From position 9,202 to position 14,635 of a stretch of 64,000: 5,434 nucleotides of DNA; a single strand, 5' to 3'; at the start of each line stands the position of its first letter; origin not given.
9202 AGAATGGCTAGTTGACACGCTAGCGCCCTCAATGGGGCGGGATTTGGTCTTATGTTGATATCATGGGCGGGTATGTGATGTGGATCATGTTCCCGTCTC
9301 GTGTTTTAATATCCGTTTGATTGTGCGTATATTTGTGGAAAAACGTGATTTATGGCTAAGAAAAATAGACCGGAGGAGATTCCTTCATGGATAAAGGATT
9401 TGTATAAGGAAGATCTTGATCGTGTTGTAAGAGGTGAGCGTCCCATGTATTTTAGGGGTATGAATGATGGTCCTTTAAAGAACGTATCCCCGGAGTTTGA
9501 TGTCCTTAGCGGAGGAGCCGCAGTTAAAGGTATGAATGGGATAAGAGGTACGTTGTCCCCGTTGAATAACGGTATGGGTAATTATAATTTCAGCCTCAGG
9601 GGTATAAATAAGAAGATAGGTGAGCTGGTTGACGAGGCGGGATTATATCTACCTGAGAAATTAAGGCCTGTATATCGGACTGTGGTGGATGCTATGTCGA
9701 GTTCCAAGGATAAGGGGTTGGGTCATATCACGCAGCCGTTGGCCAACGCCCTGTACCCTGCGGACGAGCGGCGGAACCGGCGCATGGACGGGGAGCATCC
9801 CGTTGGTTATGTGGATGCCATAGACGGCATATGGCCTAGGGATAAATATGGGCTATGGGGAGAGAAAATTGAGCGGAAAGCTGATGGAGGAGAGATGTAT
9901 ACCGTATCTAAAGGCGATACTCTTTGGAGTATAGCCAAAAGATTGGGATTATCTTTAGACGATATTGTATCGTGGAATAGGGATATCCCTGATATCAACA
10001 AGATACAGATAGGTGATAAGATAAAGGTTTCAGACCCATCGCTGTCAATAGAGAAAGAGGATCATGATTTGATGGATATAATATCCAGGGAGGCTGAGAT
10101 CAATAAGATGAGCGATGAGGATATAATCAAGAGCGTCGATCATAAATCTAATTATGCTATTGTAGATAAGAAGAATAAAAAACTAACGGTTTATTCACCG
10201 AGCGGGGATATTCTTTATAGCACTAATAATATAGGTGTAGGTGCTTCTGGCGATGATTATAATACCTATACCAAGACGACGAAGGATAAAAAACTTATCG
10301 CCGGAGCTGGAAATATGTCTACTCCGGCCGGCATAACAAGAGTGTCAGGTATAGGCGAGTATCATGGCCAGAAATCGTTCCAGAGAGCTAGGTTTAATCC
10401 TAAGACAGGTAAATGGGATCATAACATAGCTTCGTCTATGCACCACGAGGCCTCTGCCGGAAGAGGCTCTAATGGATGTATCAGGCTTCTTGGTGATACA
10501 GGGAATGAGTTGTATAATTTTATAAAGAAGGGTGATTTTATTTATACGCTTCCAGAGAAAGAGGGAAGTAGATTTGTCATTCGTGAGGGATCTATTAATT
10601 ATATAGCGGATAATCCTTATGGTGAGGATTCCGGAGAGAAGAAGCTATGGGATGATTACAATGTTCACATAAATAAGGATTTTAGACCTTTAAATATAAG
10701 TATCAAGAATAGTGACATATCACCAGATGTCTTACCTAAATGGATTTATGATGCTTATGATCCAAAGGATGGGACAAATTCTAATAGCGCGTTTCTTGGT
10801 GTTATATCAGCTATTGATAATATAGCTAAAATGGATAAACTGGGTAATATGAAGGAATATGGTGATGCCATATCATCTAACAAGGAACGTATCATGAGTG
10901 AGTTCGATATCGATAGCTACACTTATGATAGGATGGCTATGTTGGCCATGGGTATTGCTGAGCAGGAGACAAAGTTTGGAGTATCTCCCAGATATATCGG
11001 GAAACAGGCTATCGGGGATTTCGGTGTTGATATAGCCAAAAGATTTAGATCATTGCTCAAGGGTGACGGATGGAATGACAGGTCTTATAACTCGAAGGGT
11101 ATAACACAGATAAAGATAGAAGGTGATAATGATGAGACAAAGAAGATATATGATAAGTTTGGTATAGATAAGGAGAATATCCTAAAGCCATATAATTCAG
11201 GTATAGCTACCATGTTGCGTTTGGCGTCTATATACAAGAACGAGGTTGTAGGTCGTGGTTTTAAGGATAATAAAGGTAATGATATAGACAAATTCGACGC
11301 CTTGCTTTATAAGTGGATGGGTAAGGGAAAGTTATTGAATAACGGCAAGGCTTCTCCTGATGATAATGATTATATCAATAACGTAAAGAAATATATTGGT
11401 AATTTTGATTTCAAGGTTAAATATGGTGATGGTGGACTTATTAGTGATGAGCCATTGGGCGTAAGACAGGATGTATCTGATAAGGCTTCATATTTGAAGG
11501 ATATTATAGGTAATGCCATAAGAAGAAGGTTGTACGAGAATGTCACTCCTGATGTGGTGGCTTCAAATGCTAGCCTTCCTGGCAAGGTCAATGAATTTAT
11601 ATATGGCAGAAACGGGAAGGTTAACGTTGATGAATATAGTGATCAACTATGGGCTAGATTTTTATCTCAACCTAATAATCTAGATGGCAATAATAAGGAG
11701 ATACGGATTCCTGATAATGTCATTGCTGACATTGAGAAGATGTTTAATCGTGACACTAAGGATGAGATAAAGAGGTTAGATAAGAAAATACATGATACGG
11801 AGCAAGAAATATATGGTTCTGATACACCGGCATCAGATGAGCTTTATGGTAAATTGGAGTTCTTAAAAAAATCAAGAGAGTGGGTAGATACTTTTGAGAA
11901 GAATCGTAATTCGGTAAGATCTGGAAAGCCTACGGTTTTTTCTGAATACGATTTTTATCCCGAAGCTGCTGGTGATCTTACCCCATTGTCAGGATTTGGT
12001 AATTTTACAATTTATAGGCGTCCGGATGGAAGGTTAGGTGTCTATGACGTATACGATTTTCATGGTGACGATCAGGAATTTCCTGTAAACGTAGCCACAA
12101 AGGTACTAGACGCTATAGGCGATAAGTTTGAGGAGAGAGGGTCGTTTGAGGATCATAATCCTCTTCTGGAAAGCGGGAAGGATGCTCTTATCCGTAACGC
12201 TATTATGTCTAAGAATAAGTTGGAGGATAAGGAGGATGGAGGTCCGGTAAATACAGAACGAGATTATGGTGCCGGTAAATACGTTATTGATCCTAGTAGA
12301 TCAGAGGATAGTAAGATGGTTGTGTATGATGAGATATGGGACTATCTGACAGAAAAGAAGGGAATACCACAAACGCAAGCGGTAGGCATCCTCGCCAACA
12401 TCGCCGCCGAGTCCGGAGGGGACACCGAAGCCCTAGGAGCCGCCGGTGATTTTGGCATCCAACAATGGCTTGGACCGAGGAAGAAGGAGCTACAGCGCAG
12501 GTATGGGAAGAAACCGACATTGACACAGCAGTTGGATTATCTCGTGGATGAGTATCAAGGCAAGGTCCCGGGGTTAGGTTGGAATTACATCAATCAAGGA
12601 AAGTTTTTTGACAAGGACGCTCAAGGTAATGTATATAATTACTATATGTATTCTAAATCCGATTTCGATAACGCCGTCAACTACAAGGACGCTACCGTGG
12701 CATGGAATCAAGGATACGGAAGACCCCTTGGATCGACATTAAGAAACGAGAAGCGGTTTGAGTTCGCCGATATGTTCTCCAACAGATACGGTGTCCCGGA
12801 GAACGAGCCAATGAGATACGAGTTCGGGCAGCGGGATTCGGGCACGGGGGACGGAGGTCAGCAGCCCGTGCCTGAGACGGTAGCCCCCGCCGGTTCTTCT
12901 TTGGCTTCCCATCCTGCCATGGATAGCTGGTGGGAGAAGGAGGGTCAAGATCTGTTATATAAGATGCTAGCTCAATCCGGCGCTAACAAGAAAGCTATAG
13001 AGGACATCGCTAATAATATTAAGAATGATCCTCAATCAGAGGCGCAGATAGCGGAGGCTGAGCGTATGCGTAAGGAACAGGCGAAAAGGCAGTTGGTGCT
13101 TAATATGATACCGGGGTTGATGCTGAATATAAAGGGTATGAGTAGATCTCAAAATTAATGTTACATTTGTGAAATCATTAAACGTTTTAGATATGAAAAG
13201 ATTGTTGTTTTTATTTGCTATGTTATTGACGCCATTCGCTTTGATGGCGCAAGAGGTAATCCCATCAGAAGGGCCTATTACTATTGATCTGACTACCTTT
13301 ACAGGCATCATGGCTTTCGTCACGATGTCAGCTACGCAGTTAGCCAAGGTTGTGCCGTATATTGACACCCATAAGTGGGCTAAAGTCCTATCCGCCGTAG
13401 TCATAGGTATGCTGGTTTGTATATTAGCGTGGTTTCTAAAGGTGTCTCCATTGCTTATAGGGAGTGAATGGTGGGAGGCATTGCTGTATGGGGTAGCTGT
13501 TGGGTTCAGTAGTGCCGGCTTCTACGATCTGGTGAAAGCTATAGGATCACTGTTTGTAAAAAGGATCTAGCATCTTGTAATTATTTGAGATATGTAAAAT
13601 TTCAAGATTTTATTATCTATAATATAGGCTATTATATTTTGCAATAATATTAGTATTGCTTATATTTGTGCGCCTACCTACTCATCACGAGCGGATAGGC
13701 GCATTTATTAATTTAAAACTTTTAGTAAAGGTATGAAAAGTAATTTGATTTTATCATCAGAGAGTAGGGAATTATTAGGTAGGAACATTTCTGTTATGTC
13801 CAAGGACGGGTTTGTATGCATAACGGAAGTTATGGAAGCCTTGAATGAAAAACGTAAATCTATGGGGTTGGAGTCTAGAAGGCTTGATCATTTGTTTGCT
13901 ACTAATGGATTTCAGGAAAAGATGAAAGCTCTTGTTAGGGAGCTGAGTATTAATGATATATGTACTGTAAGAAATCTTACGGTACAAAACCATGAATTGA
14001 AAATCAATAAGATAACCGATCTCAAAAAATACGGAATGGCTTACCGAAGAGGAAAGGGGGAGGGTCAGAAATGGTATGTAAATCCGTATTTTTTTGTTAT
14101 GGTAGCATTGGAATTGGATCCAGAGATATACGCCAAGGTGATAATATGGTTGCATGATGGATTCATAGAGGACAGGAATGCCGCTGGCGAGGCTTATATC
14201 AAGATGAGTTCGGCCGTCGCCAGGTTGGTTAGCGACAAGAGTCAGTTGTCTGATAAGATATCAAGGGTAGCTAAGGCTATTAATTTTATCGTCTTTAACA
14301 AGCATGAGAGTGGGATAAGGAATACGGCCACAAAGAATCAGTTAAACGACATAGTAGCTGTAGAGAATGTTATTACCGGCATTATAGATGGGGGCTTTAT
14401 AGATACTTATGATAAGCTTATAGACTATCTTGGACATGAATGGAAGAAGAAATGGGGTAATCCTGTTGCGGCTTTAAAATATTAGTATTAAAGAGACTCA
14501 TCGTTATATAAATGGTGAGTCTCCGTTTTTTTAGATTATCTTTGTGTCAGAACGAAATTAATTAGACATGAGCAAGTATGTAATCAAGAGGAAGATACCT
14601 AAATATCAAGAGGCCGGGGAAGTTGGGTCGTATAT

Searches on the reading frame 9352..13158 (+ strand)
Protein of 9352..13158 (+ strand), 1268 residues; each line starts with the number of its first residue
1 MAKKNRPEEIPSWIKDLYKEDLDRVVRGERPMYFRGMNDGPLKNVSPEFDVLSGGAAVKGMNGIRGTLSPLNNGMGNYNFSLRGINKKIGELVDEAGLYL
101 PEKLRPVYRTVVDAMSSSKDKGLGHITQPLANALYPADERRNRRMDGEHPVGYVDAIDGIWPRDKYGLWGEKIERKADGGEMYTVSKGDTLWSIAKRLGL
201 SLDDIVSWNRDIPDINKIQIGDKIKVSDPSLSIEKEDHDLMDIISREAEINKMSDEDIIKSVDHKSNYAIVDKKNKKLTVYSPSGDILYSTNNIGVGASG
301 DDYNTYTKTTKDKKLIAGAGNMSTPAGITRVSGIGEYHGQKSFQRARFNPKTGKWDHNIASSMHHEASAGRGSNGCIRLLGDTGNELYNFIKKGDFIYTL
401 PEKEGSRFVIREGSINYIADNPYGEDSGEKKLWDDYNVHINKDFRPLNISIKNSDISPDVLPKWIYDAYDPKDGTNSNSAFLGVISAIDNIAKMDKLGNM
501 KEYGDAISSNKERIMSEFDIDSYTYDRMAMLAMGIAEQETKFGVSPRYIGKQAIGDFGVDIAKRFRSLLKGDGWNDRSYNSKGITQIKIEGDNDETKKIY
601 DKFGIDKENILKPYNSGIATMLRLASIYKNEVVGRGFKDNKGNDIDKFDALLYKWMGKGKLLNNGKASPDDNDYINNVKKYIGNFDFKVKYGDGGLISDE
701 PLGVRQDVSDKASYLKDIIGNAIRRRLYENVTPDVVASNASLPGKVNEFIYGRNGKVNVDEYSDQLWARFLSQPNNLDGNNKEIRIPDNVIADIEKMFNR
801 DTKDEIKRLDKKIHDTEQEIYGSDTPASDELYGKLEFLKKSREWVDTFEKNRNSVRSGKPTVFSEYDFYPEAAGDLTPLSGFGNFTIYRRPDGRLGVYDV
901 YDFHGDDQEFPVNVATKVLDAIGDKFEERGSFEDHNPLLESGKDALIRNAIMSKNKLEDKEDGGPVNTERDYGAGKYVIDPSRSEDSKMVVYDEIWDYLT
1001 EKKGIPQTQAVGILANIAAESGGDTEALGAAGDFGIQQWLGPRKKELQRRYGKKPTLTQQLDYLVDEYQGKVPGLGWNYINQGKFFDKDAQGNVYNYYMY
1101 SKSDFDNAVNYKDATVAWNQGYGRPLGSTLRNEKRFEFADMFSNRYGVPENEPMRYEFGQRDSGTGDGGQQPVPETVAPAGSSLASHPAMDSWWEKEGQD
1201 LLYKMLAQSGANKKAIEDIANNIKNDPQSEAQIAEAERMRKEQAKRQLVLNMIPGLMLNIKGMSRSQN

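Call 28: search_protein_families(library=phrogs, proteins=[window:9352-13158:+], max_evalue=0.001)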
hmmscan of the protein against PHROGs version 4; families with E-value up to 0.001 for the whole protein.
window:9352-13158:+ (1268 aa): 6 families
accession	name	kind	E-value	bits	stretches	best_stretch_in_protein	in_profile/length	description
phrog_9570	-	tail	1.2e-13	51.9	1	1002-1069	489-560/689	tail length tape measure protein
phrog_4602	-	other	5.1e-09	37.4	1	174-237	28-90/220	transglycosylase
phrog_14642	-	lysis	9.1e-08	32.8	1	175-236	21-80/215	endolysin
phrog_291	-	lysis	4e-07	30.2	1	177-243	426-491/509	endolysin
phrog_380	-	lysis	4.6e-07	30.2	1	181-233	184-241/309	endolysin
phrog_2742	-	lysis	4.3e-06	27.4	1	176-231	261-315/318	endolysin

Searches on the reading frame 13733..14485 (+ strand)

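Call 28: search_protein_families(library=phrogs, proteins=[window:13733-14485:+], max_evalue=0.001)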
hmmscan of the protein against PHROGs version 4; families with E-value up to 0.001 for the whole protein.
window:13733-14485:+ (250 aa): 1 family
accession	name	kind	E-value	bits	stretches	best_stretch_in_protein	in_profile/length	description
phrog_6095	-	lysis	4.4e-13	50.4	2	103-191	69-161/217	amidase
